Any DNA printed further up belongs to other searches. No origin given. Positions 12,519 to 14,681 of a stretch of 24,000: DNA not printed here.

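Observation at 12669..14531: Membrane receptor with extracellular dCache sensor and an RsbR-type STAS output; both RsbR phospho-sites are Glu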

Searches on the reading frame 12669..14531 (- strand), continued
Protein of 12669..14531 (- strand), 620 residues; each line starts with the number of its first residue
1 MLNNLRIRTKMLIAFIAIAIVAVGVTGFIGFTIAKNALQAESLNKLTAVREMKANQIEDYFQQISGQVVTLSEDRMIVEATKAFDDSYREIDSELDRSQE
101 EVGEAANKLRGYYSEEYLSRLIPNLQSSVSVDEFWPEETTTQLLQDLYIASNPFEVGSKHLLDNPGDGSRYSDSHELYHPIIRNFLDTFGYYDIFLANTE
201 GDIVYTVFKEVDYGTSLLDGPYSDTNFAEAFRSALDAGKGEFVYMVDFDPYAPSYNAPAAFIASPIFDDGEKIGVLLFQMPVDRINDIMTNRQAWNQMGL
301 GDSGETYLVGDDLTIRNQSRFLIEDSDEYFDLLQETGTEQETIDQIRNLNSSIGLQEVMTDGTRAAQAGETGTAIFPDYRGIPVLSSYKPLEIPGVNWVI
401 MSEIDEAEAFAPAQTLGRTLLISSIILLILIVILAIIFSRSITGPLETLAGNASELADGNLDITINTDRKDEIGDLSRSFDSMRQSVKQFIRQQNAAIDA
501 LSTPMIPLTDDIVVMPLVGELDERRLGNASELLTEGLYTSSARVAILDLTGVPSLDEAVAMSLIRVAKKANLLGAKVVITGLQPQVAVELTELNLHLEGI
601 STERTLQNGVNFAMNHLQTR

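Call 37: predict_structure(alignment_id=A1)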
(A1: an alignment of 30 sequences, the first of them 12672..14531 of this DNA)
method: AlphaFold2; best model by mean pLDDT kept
length: 620 residues; sequences in the alignment: 30
mean_pLDDT: 83.9   pTM: 0.63
mean pLDDT of the five models: 83.9, 83.3, 83.0, 81.9, 81.1
residues with pLDDT >= 90: 223; 70-90: 329; 50-70: 57; < 50: 11
segments of 3 or more residues with pLDDT < 50: 494-502
pLDDT, mean of each block of 10 residues (from residue 1): 58 80 84 88 92 94 92 94 94 86 90 90 86 88 89 72 79 92 87 91 87 86 91 90 91 88 94 94 85 69 89 92 89 91 92 93 95 94 95 92 92 83 85 77 68 72 73 74 75 46 64 81 78 79 85 75 85 86 70 69 85 81
secondary structure, 60 per line:
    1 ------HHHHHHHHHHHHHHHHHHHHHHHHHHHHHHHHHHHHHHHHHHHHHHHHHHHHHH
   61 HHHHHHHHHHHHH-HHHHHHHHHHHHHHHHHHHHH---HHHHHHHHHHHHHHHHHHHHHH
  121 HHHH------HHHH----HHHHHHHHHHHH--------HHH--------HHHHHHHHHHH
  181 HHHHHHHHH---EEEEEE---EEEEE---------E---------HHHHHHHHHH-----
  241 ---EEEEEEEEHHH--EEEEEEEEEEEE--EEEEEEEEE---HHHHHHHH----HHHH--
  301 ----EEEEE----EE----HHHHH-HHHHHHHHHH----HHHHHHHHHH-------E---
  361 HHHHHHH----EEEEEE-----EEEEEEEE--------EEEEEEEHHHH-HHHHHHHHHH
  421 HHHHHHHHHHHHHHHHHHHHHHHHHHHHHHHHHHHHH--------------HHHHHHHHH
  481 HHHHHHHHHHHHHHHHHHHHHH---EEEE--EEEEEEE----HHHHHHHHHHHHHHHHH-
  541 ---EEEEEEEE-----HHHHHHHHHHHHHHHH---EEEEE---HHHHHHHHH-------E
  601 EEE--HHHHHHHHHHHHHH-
elements in order: H7-73 H75-95 H99-124 H131-134 H139-150 H170-189 E193-198 E202-206 H226-235 E244-251 E257-268 E271-279 H283-290 H295-298 E305-309 H320-324 H326-335 H340-349 H361-367 E372-377 E383-390 E399-405 H406-409 H411-457 H472-502 E506-509 E512-518 H523-539 E544-551 H557-572 E576-580 H584-592 E600-603 H606-619

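Call 40: search_protein_families(library=pfam, alignment_id=A2, max_evalue=0.0001)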
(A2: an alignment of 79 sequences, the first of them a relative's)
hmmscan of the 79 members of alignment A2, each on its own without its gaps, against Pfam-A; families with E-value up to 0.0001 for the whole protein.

A. member 1, L001:11384-11866:+ (161 aa): 2 families
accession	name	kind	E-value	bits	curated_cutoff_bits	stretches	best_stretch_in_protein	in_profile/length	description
PF01740.26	STAS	-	9e-11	41.9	22.6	1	46-136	4-94/106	STAS domain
PF00672.30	HAMP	-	3.4e-07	30.9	25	1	1-29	25-53/53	HAMP domain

B. families by the number of members that match (of 79 scanned): 25 families
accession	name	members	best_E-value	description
PF00672.30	HAMP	46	1.4e-29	HAMP domain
PF07228.17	SpoIIE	39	3.1e-53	Stage II sporulation protein E (SpoIIE)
PF00015.26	MCPsignal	19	5.2e-50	Methyl-accepting chemotaxis protein (MCP) signalling domain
PF00989.32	PAS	14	2.1e-37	PAS fold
PF01740.26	STAS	14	2.5e-14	STAS domain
PF13426.13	PAS_9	13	1.6e-47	PAS domain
PF08448.16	PAS_4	13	2.7e-37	PAS fold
PF13188.13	PAS_8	12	2.5e-25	PAS domain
PF02518.31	HATPase_c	9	1e-30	Histidine kinase-, DNA gyrase B-, and HSP90-like ATPase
PF13581.12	HATPase_c_2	9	6.4e-26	Histidine kinase-like ATPase domain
PF24820.1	Diguanyl_cycl_sensor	9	1.3e-10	Diguanylate cyclase-like sensor domain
PF08447.18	PAS_3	8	4.5e-34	PAS fold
PF12860.13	PAS_7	6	5.1e-30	PAS fold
PF00072.30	Response_reg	5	4.5e-51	Response regulator receiver domain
PF00512.31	HisKA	5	5.2e-22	His Kinase A (phospho-acceptor) domain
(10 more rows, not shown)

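Call 41: fold_search(model_id=the predicted structure, library=pdb)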
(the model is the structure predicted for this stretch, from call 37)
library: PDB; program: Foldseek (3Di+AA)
matches with E <= 10: 1253; with E <= 0.001: 132
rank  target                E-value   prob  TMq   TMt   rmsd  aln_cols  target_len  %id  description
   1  9a69_B                1.5e-11  1.00  0.39  0.37  15.7       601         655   13  Integrative model of MCPB-MCPC by crosslinking MS and deep learning (released 2024-09-18)
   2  9a65_B                2.1e-11  1.00  0.42  0.40  18.1       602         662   15  Integrative model of YVAQ-MCPB by crosslinking MS and deep learning (released 2024-09-18)
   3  5t65_B                2.8e-09  1.00  0.23  0.53  19.8       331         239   15  LIGAND BINDING DOMAIN OF PSEUDOMONAS AERUGINOSA PAO1 AMINO ACID CHEMORECEPTOR PCTA IN COMPLEX WITH L-ILE (released 2017-09-13)
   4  2mwg_MODEL_1_A        3.5e-09  1.00  0.18  0.39  34.2       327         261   18  Full-Length Solution Structure Of YtvA, a LOV-Photoreceptor Protein and Regulator of Bacterial Stress Response (released 2016-05-25)
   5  5ltx_A                3.8e-09  1.00  0.23  0.51  19.8       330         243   15  LIGAND BINDING DOMAIN OF PSEUDOMONAS AERUGINOSA PAO1 AMINO ACID CHEMORECEPTOR PCTA IN COMPLEX WITH L-MET (released 2017-09-20)
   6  5t7m_B                4.1e-09  1.00  0.24  0.56  19.4       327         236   13  LIGAND BINDING DOMAIN OF PSEUDOMONAS AERUGINOSA PAO1 AMINO ACID CHEMORECEPTOR PCTA IN COMPLEX WITH L-TRP (released 2017-09-20)
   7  5ltx_B                5.9e-09  1.00  0.23  0.54  17.9       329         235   14  LIGAND BINDING DOMAIN OF PSEUDOMONAS AERUGINOSA PAO1 AMINO ACID CHEMORECEPTOR PCTA IN COMPLEX WITH L-MET (released 2017-09-20)
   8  9koo_B                1.8e-08  1.00  0.24  0.56  18.5       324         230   14  Ligand binding domain of Pseudomonas Aeruginosa PAO1 chemoreceptor PctA in complex with MHF (released 2025-11-26)
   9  5ltv_D                2.1e-08  1.00  0.22  0.54   5.4       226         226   15  LIGAND BINDING DOMAIN OF PSEUDOMONAS AERUGINOSA PAO1 AMINO ACID CHEMORECPETOR PCTC IN COMPLEX WITH GABA (released 2017-09-20)
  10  5t7m_A                2.1e-08  1.00  0.24  0.53  19.7       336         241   13  LIGAND BINDING DOMAIN OF PSEUDOMONAS AERUGINOSA PAO1 AMINO ACID CHEMORECEPTOR PCTA IN COMPLEX WITH L-TRP (released 2017-09-20)
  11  5t65_A                2.6e-08  1.00  0.24  0.55  20.0       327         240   12  LIGAND BINDING DOMAIN OF PSEUDOMONAS AERUGINOSA PAO1 AMINO ACID CHEMORECEPTOR PCTA IN COMPLEX WITH L-ILE (released 2017-09-13)
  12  7b0u_0                3.2e-08  1.00  0.20  0.43  12.4       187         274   26  Stressosome complex from Listeria innocua (released 2021-12-01)
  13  6py5                  3.2e-08  1.00  0.22  0.53  18.8       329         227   13  Crystal structure of ligand-binding domain of Pseudomonas fluorescens chemoreceptor CtaA in complex with L-serine (released 2020-03-18)
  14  5ltv_E                3.3e-08  1.00  0.22  0.55   4.9       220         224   14  LIGAND BINDING DOMAIN OF PSEUDOMONAS AERUGINOSA PAO1 AMINO ACID CHEMORECPETOR PCTC IN COMPLEX WITH GABA (released 2017-09-20)
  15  6py4                  4.9e-08  1.00  0.21  0.49   5.6       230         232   13  Crystal structure of ligand-binding domain of Pseudomonas fluorescens chemoreceptor CtaA in complex with L-leucine (released 2020-03-18)
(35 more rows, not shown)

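Call 65: find_encoding_contigs(protein=P0002, flank=8000, max_places=3)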
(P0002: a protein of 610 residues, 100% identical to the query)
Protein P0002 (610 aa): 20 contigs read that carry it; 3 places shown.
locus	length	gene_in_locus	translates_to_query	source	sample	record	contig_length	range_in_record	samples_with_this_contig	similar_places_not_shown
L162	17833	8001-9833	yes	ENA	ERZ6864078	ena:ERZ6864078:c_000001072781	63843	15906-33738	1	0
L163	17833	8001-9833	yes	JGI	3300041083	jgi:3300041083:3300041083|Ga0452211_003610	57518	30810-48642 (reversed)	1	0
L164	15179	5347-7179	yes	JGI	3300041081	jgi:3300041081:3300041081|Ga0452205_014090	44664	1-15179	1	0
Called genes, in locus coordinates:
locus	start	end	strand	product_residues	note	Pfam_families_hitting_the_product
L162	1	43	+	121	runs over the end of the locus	PF07883:Cupin_2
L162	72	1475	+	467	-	PF00282:Pyridoxal_deC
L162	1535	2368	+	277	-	PF05448:AXE1 (faint), PF06500:FrsA-like (faint), PF01738:DLH, PF00326:Peptidase_S9 (faint), PF02230:Abhydrolase_2 (faint)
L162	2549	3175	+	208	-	PF01810:LysE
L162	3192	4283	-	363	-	PF21088:MS_channel_1st, PF00924:MS_channel_2nd, PF21082:MS_channel_3rd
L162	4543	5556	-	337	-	PF00561:Abhydrolase_1, PF12146:Hydrolase_4 (weak), PF12697:Abhydrolase_6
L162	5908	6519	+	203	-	PF06445:GyrI-like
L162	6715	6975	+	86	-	PF04134:DCC1-like (weak)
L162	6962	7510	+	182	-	PF01738:DLH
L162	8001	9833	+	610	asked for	PF02743:dCache_1, PF00672:HAMP, PF01740:STAS, PF13466:STAS_2 (weak)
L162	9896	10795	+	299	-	PF11563:Protoglobin, PF13466:STAS_2 (faint), PF01740:STAS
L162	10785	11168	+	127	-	PF01740:STAS (weak)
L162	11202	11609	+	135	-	PF13581:HATPase_c_2, PF02518:HATPase_c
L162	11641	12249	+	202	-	PF07228:SpoIIE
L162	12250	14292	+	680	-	PF00512:HisKA, PF02518:HATPase_c, PF00072:Response_reg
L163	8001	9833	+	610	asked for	PF02743:dCache_1, PF00672:HAMP, PF01740:STAS, PF13466:STAS_2 (weak)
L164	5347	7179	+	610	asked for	PF02743:dCache_1, PF00672:HAMP, PF01740:STAS, PF13466:STAS_2 (weak)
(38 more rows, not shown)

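Call 69: search_protein_families(library=ncbifam, proteins=[L013:10001-12307:+, L047:5531-8038:+, L019:10001-12226:+], max_evalue=1e-10)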
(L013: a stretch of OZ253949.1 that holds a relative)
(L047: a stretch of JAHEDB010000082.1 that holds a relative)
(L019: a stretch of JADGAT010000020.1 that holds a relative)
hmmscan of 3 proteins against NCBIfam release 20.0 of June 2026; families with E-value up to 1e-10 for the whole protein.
L013:10001-12307:+ (769 aa): 4 families
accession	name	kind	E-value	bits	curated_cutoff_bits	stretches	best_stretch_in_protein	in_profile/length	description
NF038263.1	prot_phos_SiaA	equivalog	1.5e-75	255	700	1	386-768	284-656/658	biofilm regulation protein phosphatase SiaA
NF040691.1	MtrAB_MtrB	equivalog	3e-14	52.9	450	1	405-490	182-267/507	MtrAB system histidine kinase MtrB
NF033092.0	HK_WalK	equivalog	5.8e-11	41.7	725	1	343-482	106-248/594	cell wall metabolism sensor histidine kinase WalK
NF058645.1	MCPCtpMPsAe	equivalog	7.5e-11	41.5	900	0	384-518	180-314/558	methyl-accepting chemotaxis protein CtpM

L047:5531-8038:+ (836 aa): 7 families
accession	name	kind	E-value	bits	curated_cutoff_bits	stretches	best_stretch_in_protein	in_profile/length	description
NF047851.1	MCPCitTducer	equivalog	9.5e-62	209.8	900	1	391-743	173-534/553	methyl-accepting chemotaxis citrate transducer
NF041847.1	transduc_aer2_vibrio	equivalog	3.8e-60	204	1200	1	441-757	457-781/804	aerotaxis transducer Aer2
NF011615.0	PRK15041.1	equivalog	6.1e-57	193.5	947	1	410-754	189-544/554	methyl-accepting chemotaxis protein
NF011622.0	PRK15048.1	equivalog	1.4e-53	182.9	900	1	410-754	187-543/553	methyl-accepting chemotaxis protein II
NF007309.0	PRK09793.1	equivalog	4.2e-53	181.1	903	1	407-740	182-527/533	methyl-accepting chemotaxis protein IV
NF058645.1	MCPCtpMPsAe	equivalog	3.1e-45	155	900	1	407-636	198-447/558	methyl-accepting chemotaxis protein CtpM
NF050802.1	AspChtxCcaA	equivalog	3.3e-27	95.2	1300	1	499-634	515-629/700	aspartate chemotaxis receptor CcaA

L019:10001-12226:+ (742 aa): 7 families
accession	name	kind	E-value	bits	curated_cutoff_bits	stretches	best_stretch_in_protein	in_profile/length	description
NF041847.1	transduc_aer2_vibrio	equivalog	1.1e-49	169.4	1200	1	508-669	543-704/804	aerotaxis transducer Aer2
NF007309.0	PRK09793.1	equivalog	3.7e-43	148.3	903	1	432-676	221-470/533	methyl-accepting chemotaxis protein IV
NF047851.1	MCPCitTducer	equivalog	7e-42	144.2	900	1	450-677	254-474/553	methyl-accepting chemotaxis citrate transducer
NF011615.0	PRK15041.1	equivalog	2e-40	139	947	1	508-675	306-473/554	methyl-accepting chemotaxis protein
NF011622.0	PRK15048.1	equivalog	1.5e-39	136.6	900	1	508-736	304-511/553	methyl-accepting chemotaxis protein II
NF058645.1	MCPCtpMPsAe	equivalog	1.1e-27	97.1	900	1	435-737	268-555/558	methyl-accepting chemotaxis protein CtpM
NF050802.1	AspChtxCcaA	equivalog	4.7e-21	74.8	1300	1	532-653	534-665/700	aspartate chemotaxis receptor CcaA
